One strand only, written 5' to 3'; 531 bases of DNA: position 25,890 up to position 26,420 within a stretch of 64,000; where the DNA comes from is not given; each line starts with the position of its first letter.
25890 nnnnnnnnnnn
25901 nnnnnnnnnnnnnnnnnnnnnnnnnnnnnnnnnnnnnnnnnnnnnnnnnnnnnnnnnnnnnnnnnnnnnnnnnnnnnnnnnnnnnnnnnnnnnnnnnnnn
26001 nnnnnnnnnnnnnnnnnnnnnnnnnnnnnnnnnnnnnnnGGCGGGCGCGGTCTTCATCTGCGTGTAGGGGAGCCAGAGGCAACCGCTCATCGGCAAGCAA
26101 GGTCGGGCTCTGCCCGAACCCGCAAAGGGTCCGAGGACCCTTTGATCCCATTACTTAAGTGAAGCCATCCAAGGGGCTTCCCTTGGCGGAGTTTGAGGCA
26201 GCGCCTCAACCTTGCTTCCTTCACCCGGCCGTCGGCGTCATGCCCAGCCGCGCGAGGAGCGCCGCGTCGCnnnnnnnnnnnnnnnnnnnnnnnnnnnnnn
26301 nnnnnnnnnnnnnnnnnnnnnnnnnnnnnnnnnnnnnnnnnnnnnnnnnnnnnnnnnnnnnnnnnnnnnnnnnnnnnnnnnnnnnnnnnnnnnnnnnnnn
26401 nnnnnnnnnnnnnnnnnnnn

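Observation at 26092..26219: Compensatory substitutions keep hairpin 1 paired across copies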

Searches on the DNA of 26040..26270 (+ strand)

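Call 80: search_rna_families(source=window, start=26040, end=26270, threshold=evalue, max_evalue=1)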
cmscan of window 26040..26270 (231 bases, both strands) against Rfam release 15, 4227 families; matches with E-value up to 1: 1.
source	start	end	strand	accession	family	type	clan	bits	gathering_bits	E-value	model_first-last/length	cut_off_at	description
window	26196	26239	+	RF01716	PhotoRC-I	Cis-reg;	-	12.7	45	0.59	1-44/44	no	PhotoRC-I RNA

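Call 81: search_dna_similar(query=window:26092-26221:+, collection=plasmids, mode=distant, max_evalue=0.001, max_rows=15)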
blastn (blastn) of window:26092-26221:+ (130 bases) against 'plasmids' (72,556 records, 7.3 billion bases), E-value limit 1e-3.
No match.
